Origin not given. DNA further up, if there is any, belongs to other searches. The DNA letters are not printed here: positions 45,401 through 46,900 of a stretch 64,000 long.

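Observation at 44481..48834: Translationally coupled 3'-5' exonuclease / CofD-YvcK-family / RluA-type pseudouridine synthase trio behind mnmE: a candidate RNA-modification or repair module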

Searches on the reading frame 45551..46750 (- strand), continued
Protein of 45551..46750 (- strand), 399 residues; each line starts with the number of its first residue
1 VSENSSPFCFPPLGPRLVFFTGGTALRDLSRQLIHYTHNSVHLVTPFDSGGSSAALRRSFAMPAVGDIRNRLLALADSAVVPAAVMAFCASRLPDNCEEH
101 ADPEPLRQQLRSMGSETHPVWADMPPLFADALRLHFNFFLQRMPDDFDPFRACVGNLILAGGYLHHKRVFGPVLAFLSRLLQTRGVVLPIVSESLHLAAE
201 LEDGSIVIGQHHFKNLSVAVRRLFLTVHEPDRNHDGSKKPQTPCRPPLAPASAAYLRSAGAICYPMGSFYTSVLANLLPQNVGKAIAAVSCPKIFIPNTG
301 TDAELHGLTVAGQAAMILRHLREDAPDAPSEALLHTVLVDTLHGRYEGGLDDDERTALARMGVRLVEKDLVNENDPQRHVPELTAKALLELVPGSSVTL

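Call 25: search_solved_structures(query=window:45551-46750:-, max_evalue=0.01, show_alignments=1)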
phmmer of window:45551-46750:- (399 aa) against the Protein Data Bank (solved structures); distinct sequences matched with E-value up to 0.01: 5.
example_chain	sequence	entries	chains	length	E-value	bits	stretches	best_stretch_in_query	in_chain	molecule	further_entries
2hzb_A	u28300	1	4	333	5.6e-23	84.9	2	153-396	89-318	Hypothetical UPF0052 protein BH3568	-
2o2z_A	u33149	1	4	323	6.2e-23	84.8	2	153-396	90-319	hypothetical protein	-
2ppv_A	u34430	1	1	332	8.3e-20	74.5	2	153-302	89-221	Uncharacterized protein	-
2p0y_A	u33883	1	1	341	1.2e-14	57.4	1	138-324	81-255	Hypothetical protein lp_0780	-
2q7x_A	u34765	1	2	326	1.2e-09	41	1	134-322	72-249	UPF0052 protein SP_1565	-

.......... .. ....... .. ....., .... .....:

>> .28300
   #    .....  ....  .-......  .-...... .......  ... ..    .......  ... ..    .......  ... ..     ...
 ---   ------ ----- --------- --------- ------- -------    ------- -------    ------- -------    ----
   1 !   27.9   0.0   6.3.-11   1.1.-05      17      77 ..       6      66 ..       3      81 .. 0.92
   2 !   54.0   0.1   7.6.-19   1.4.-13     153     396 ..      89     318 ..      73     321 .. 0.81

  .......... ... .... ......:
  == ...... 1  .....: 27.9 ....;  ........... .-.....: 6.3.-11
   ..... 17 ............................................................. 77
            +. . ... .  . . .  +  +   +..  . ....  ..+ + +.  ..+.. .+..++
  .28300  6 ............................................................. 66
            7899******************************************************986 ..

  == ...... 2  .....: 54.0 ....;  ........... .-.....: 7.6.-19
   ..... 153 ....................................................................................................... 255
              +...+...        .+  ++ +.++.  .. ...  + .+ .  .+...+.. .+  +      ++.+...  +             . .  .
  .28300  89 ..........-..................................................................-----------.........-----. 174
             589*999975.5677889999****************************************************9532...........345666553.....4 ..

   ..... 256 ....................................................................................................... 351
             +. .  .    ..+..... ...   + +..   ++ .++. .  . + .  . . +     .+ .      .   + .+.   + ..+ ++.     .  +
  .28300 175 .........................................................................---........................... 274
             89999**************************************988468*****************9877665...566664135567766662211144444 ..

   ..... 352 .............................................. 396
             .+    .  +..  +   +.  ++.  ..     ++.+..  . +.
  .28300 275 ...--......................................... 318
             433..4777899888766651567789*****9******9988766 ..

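Call 32: find_homologous_proteins(query=A2, max_evalue=1e-20)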
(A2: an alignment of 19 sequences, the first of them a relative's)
Query A2 (19 sequences) (378 aa, profile of the alignment): 4001 proteins with E <= 1e-20 among 8000 candidates; the best 120 are listed.
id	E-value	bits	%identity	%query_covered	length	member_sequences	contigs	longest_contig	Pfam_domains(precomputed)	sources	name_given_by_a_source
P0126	7.9e-149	514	100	100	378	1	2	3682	PF01933.24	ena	-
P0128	5.0e-148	512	47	96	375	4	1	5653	PF01933.24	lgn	-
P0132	2.0e-145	503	49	97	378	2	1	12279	PF01933.24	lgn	-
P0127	3.3e-145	502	46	96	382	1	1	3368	PF01933.24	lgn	-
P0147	4.3e-144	499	43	94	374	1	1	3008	PF01933.24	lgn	-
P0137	2.4e-142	493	47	96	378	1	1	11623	PF01933.24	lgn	-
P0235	4.8e-142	492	40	98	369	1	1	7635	PF01933.24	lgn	-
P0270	1.9e-141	490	52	98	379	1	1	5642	PF01933.24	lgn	-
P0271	2.0e-141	490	54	98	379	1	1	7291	PF01933.24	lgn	-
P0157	3.2e-141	489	35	97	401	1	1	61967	PF01933.24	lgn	-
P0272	1.1e-140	487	53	99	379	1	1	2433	PF01933.24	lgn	-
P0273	1.7e-140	487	59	99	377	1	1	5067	PF01933.24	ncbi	-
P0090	2.3e-140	486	52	95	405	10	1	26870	PF01933.24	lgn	-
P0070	4.4e-140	485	49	98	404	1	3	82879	PF01933.24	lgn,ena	-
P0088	1.0e-139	484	55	95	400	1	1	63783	PF01933.24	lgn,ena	-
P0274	1.5e-139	484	50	97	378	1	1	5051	PF01933.24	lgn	-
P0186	3.1e-139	483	41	97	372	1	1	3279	PF01933.24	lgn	-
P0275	3.2e-139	483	58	98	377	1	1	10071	PF01933.24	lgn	-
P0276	3.3e-139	483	51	97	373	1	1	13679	PF01933.24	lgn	-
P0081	6.6e-139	482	50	98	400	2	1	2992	PF01933.24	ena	-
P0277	9.7e-139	481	47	97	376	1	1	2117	PF01933.24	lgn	-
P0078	1.3e-138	481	51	99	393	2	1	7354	PF01933.24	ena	-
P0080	1.8e-138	480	48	98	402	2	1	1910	PF01933.24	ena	-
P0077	3.1e-138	479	51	98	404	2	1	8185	PF01933.24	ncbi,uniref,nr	ncbi:GAK system CofD-like protein [Desulfovibrio sp.]|uniref:GAK system CofD-like protein n=1 Tax=De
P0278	3.3e-138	479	52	99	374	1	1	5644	PF01933.24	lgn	-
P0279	3.6e-138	479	49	93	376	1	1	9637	PF01933.24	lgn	-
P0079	4.1e-138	479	49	98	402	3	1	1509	PF01933.24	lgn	-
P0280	5.2e-138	479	55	99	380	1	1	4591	PF01933.24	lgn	-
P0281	6.2e-138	478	61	97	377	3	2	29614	PF01933.24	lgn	-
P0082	9.3e-138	478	50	98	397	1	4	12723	PF01933.24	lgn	-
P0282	1.1e-137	478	46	97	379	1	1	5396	PF01933.24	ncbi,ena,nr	ncbi:MAG: GAK system CofD-like protein [Desulfovibrio sp.]|nr:GAK system CofD-like protein [Desulfov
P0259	1.3e-137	477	41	97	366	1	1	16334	PF01933.24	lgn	-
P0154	1.9e-137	477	49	97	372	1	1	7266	PF01933.24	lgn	-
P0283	3.9e-137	476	59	99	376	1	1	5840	PF01933.24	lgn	-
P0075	5.7e-137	475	48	98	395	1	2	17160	PF01933.24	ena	-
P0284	6.5e-137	475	44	97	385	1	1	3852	PF01933.24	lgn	-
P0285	1.3e-136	474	45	98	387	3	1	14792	PF01933.24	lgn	-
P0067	1.4e-136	474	51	98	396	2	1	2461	PF01933.24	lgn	-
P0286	3.4e-136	473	49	98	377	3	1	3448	PF01933.24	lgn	-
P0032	4.8e-136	472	49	95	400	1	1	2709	PF01933.24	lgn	-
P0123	5.8e-136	472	49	99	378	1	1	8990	PF01933.24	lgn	-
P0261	8.7e-136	471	42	97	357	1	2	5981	PF01933.24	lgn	-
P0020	1.1e-135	471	51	97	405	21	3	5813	PF01933.24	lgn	-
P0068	1.1e-135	471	51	98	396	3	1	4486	PF01933.24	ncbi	-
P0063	1.2e-135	471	52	98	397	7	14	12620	PF01933.24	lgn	-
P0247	1.3e-135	471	42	97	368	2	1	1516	PF01933.24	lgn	-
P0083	1.4e-135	471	50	98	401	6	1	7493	PF01933.24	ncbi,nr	ncbi:MAG: GAK system CofD-like protein [Desulfovibrio sp.]|nr:GAK system CofD-like protein [Desulfov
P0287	1.4e-135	471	47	95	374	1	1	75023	PF01933.24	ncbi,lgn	-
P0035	2.1e-135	470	49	98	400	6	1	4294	PF01933.24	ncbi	-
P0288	2.6e-135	470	44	97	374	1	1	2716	PF01933.24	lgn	-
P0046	3.7e-135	469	48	99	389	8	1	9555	PF01933.24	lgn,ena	-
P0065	5.1e-135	469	49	98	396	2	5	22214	PF01933.24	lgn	-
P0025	5.3e-135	469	50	98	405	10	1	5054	PF01933.24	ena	-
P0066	5.7e-135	469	50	98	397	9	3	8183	PF01933.24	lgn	-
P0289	5.9e-135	469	50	99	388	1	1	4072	PF01933.24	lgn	-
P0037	9.3e-135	468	49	97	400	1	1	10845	PF01933.24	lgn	-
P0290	9.7e-135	468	44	97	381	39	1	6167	PF01933.24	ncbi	ncbi:MAG: GAK system CofD-like protein [Desulfovibrio sp.]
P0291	9.9e-135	468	43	98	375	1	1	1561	PF01933.24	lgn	-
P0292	9.9e-135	468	56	98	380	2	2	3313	PF01933.24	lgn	-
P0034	1.2e-134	467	50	95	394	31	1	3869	PF01933.24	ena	-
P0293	1.7e-134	467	60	99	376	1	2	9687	PF01933.24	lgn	-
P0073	1.9e-134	467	50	98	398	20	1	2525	PF01933.24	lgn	-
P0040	2.5e-134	466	49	97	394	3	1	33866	PF01933.24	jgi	jgi:CofD-related protein of GAK system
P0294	2.9e-134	466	60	99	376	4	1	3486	PF01933.24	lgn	-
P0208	3.2e-134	466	47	97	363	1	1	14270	PF01933.24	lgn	-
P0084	3.7e-134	466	49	98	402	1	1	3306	PF01933.24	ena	-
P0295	4.1e-134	466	54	98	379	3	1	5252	PF01933.24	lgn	-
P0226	4.5e-134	466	44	97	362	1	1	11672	PF01933.24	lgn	-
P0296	6.0e-134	465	50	99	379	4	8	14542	PF01933.24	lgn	-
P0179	6.2e-134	465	45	96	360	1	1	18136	PF01933.24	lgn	-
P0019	7.9e-134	465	49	99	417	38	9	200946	PF01933.24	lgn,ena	-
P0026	8.1e-134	465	49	95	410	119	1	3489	PF01933.24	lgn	-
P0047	8.9e-134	465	48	99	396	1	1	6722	PF01933.24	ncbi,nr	ncbi:MAG: GAK system CofD-like protein [Desulfovibrionaceae bacterium]|nr:GAK system CofD-like prote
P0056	1.0e-133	464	49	99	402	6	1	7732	PF01933.24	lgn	-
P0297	1.1e-133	464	45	96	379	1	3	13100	PF01933.24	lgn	-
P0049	1.9e-133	464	45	99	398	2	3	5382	PF01933.24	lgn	-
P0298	2.7e-133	463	47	98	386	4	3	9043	PF01933.24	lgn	-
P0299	2.7e-133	463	51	97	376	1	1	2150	PF01933.24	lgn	-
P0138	3.6e-133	463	42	97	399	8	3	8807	PF01933.24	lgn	-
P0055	4.0e-133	462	48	99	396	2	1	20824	PF01933.24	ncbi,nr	ncbi:MAG: GAK system CofD-like protein [Desulfovibrio sp.]|nr:GAK system CofD-like protein [Desulfov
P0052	8.2e-133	461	46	98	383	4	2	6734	PF01933.24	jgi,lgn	-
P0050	1.7e-132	460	50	97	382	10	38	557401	PF01933.24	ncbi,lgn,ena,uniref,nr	ncbi:GAK system CofD-like protein [uncultured Desulfovibrio sp.]|uniref:GAK system CofD-like protein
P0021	1.8e-132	460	49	96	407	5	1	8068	PF01933.24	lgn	-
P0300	1.8e-132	460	45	94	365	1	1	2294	PF01933.24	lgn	-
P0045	2.3e-132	460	47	98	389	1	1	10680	PF01933.24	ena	-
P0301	3.9e-132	459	47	94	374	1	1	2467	PF01933.24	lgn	-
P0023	4.1e-132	459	49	96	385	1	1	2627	PF01933.24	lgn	-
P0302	1.4e-131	457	48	98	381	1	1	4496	PF01933.24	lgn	-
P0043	1.6e-131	457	49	97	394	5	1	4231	PF01933.24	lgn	-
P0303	3.9e-131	456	50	97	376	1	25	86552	PF01933.24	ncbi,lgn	-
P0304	4.9e-131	456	45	96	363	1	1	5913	PF01933.24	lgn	-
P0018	5.4e-131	455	48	95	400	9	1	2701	PF01933.24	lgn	-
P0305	7.6e-131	455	43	98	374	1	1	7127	PF01933.24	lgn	-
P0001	9.2e-131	455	48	97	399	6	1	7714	PF01933.24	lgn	-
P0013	1.4e-130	454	46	98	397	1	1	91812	PF01933.24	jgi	-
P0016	1.5e-130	454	47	99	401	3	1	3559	PF01933.24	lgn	-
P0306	2.6e-130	453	45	97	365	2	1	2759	PF01933.24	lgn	-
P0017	3.3e-130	453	46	98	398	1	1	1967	PF01933.24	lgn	-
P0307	3.4e-130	453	49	95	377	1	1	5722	PF01933.24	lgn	-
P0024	4.6e-130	452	47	98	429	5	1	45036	PF01933.24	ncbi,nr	ncbi:MAG: GAK system CofD-like protein [Desulfovibrio sp.]|nr:GAK system CofD-like protein [Desulfov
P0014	6.3e-130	452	46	99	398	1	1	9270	PF01933.24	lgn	-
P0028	8.7e-130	451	44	97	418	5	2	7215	PF01933.24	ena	-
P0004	8.8e-130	451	47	97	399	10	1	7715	PF01933.24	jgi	-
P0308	1.4e-129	451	44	98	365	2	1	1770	PF01933.24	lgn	-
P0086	1.6e-129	451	45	96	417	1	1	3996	PF01933.24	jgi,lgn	jgi:CofD-related protein of GAK system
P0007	1.8e-129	450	44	97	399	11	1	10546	PF01933.24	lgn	-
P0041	2.0e-129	450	48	97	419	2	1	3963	PF01933.24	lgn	-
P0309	2.8e-129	450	45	94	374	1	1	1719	PF01933.24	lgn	-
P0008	2.9e-129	450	45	97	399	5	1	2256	PF01933.24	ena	-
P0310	3.4e-129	450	43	97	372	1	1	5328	PF01933.24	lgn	-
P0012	3.6e-129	449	45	97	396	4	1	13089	PF01933.24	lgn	-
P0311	4.1e-129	449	42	97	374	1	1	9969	PF01933.24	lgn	-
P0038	4.2e-129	449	48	97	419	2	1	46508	PF01933.24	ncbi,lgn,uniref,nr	ncbi:2-phospho-L-lactate transferase CofD family protein [Desulfovibrio sp. MES5]|uniref:2-phospho-L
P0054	6.4e-129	449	47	97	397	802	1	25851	PF01933.24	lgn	-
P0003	7.1e-129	449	46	97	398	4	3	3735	PF01933.24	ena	-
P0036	9.9e-129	448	45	97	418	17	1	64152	PF01933.24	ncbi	-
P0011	1.0e-128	448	45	97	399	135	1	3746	PF01933.24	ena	-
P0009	1.1e-128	448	47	97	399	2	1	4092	PF01933.24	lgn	-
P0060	1.2e-128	448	47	95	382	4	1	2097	PF01933.24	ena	-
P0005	1.4e-128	448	47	97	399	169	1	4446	PF01933.24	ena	-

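Call 33: find_encoding_contigs(protein=P0157, flank=7000, max_places=1)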
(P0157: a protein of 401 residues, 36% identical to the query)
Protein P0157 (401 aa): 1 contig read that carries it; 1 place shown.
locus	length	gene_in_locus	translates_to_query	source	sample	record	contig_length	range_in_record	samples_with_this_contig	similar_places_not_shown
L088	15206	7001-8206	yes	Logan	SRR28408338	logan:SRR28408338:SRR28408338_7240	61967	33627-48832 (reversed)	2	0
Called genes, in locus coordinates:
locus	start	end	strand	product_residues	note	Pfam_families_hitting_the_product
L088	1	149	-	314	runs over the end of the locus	PF01584:CheW, PF00072:Response_reg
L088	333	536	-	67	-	-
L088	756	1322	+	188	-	-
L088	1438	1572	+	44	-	PF00468:Ribosomal_L34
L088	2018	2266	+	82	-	PF01809:YidD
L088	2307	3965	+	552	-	PF14849:YidC_periplas, PF02096:60KD_IMP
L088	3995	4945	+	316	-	PF14804:Jag_N, PF13083:KH_KhpA-B, PF01424:R3H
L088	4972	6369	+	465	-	PF10396:TrmE_N, PF12631:MnmE_helical, PF01926:MMR_HSR1, PF02421:FeoB_N (weak)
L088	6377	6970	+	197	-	PF01612:DNA_pol_A_exo1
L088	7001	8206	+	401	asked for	PF01933:CofD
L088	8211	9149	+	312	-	PF01479:S4 (faint), PF00849:PseudoU_synth_2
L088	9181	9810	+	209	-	PF01865:PhoU_div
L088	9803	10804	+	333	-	PF01384:PHO4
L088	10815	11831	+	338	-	PF01070:FMN_dh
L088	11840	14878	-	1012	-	PF18072:FGAR-AT_linker, PF00586:AIRS, PF02769:AIRS_C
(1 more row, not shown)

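Call 34: find_encoding_contigs(protein=P0179, flank=7000, max_places=1)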
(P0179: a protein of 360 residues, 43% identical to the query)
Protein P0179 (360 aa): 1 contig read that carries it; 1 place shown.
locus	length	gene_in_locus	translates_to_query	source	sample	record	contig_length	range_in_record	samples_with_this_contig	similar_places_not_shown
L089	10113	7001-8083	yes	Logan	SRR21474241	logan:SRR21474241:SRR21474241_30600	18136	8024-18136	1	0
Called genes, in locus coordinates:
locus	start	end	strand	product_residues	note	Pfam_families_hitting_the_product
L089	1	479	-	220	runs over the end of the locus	-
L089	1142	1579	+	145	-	PF01814:Hemerythrin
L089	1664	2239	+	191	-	PF00825:Ribonuclease_P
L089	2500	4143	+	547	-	PF14849:YidC_periplas, PF02096:60KD_IMP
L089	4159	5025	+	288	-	PF14804:Jag_N, PF13083:KH_KhpA-B, PF01424:R3H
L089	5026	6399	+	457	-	PF10396:TrmE_N, PF12631:MnmE_helical, PF00350:Dynamin_N (faint), PF01926:MMR_HSR1, PF02421:FeoB_N (weak)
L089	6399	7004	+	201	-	PF01612:DNA_pol_A_exo1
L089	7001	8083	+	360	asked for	PF01933:CofD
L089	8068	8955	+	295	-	PF01479:S4 (faint), PF00849:PseudoU_synth_2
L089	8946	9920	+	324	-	PF01370:Epimerase, PF16363:GDP_Man_Dehyd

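Call 35: find_encoding_contigs(protein=P0259, flank=7000, max_places=1)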
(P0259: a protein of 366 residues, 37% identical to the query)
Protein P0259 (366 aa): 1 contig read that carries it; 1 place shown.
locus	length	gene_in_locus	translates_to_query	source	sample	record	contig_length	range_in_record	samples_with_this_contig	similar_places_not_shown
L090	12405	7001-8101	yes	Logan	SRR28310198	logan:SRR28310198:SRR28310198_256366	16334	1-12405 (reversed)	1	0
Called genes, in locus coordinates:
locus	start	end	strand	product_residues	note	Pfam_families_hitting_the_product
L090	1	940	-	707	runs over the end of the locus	PF12439:GDE_N, PF06202:GDE_C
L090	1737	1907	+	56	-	PF00825:Ribonuclease_P (weak)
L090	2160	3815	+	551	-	PF14849:YidC_periplas, PF02096:60KD_IMP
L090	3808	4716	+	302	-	PF14804:Jag_N, PF13083:KH_KhpA-B, PF01424:R3H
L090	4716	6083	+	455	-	PF10396:TrmE_N, PF00350:Dynamin_N (faint), PF12631:MnmE_helical, PF03193:RsgA_GTPase (faint), PF01926:MMR_HSR1, PF02421:FeoB_N (weak)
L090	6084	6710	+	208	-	PF01612:DNA_pol_A_exo1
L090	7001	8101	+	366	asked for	PF01933:CofD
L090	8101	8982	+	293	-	PF01479:S4 (faint), PF00849:PseudoU_synth_2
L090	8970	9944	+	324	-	PF01073:3Beta_HSD (weak), PF01370:Epimerase, PF16363:GDP_Man_Dehyd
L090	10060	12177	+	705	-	PF12729:4HB_MCP_1, PF00672:HAMP (weak), PF00015:MCPsignal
